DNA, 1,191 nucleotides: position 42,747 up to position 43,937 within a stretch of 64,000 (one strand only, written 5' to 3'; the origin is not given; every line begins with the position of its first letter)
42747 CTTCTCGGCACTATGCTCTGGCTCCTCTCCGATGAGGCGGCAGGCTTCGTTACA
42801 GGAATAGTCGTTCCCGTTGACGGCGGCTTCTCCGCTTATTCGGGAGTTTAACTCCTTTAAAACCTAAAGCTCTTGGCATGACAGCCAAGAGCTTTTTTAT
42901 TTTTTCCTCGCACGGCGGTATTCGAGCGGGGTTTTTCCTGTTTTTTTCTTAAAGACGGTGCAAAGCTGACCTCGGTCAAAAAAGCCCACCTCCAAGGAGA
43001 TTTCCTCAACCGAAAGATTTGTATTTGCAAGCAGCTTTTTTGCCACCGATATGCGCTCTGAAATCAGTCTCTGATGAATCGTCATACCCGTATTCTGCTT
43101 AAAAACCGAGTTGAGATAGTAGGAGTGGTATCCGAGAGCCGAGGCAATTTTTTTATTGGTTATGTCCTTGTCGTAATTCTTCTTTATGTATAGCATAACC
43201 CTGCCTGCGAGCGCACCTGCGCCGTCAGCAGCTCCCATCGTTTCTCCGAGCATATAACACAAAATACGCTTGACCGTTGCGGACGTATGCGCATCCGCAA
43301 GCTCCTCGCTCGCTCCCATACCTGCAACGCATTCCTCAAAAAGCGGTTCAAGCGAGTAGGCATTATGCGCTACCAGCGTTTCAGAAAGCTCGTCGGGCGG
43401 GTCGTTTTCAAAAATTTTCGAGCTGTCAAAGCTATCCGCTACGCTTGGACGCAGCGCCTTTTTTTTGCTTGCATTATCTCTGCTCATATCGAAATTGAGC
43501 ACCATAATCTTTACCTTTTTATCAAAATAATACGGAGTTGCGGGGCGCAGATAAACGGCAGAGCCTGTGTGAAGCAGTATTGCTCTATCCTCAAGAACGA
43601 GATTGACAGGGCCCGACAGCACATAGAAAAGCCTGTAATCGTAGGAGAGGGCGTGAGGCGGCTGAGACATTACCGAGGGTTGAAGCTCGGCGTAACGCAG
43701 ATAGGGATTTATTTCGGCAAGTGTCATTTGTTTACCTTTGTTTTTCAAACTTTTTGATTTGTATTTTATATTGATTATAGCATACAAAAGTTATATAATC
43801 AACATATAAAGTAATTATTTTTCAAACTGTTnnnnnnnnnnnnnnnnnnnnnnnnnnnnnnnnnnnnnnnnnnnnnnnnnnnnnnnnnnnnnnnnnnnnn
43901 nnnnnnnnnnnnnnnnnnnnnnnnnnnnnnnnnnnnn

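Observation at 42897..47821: AraC-controlled operon: U32-like protein plus three tandem QueG/reductive-dehalogenase-like Fe-S paralogs, one gene away from tgt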

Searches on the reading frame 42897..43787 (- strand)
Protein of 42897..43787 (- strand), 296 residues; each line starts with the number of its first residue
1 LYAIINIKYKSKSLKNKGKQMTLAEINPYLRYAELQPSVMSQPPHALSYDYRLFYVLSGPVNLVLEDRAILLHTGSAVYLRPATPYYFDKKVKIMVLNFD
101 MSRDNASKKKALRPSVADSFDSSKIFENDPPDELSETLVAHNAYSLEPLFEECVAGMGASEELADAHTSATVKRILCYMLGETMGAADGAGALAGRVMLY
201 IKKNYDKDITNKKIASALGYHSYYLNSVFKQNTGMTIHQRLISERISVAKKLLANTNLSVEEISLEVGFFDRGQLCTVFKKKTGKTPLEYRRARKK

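Call 3: search_protein_families(library=pfam, proteins=[window:42897-43787:-], max_evalue=1)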
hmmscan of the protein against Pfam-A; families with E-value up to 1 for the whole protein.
window:42897-43787:- (296 aa): 7 families
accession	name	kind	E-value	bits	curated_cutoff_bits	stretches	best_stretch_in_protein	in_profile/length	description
PF00165.29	HTH_AraC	-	2.5e-21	75.8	26.6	2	254-292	2-42/42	Bacterial regulatory helix-turn-helix proteins, AraC family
PF12833.13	HTH_18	-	2.8e-19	69.6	33.6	1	214-292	1-79/80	Helix-turn-helix domain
PF07883.17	Cupin_2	-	2.3e-05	24.5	27.2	1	33-88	3-56/70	Cupin domain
PF21694.2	DNA_pol3_delta_C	-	0.035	14.5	27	1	196-237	45-86/121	DNA polymerase III delta subunit, C-terminal domain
PF02311.25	AraC_binding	-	0.092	12.9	21.1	1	43-87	17-60/135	AraC-like ligand binding domain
PF21893.1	DUF6918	-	0.16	12.8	27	1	160-263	2-106/141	Family of unknown function (DUF6918)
PF14525.12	AraC_binding_2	-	0.21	11.7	27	1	37-88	43-93/173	AraC-binding-like domain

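Call 4: search_protein_families(library=ncbifam, proteins=[window:42897-43787:-], max_evalue=1)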
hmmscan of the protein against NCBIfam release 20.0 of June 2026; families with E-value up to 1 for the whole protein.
window:42897-43787:- (296 aa): 32 families (the best 25 are shown)
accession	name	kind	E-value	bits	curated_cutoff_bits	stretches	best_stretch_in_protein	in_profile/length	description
NF047455.1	TF_Staph_AryK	equivalog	5.7e-16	57.9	850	1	196-295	161-260/759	transcriptional regulator AryK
TIGR04094.1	adjacent_YSIRK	equivalog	2.3e-15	56.5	200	1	194-291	287-383/383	YSIRK-targeted surface antigen transcriptional regulator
NF007693.0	PRK10371.1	equivalog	9e-15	54.6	253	1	197-294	203-300/309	transcriptional regulator MelR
NF007860.0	PRK10572.1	equivalog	8.2e-14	51.1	208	1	196-295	187-286/292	arabinose operon transcriptional regulator AraC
NF047788.1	TransRegPocR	equivalog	1.2e-13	51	500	1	197-294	194-291/296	transcriptional regulator PocR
NF049932.1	TranspRegBtr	equivalog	2.1e-13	49.7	900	1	157-296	129-268/531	bacillibactin transport transcriptional regulator Btr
NF006902.0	PRK09393.1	equivalog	3.1e-13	49.6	425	1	195-293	223-321/327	transcriptional regulator FtrA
TIGR02297.1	HpaA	equivalog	1.7e-12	47.2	274.65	1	49-292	43-286/287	4-hydroxyphenylacetate catabolism regulatory protein HpaA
NF010027.0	PRK13502.1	equivalog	1.6e-10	40.9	384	1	225-292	209-276/282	HTH-type transcriptional activator RhaR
NF012144.2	ramA_TF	equivalog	3.3e-10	40.3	180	1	197-294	10-107/108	RamA family antibiotic efflux transcriptional regulator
NF010025.2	PRK13500.1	equivalog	4.8e-10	39.5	525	1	203-294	187-278/282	HTH-type transcriptional activator RhaR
NF010028.0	PRK13503.1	equivalog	1.4e-09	37.7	288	1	186-294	165-273/278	HTH-type transcriptional activator RhaS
NF007584.0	PRK10219.1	equivalog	1.8e-09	37.9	174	1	198-292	11-105/107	superoxide response transcriptional regulator SoxS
NF010026.0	PRK13501.1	equivalog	4e-09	36.1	363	1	225-292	209-276/290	HTH-type transcriptional activator RhaR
NF011701.0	PRK15121.1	equivalog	3.1e-08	33.5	426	1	198-294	11-107/289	MDR efflux pump AcrAB transcriptional activator RobA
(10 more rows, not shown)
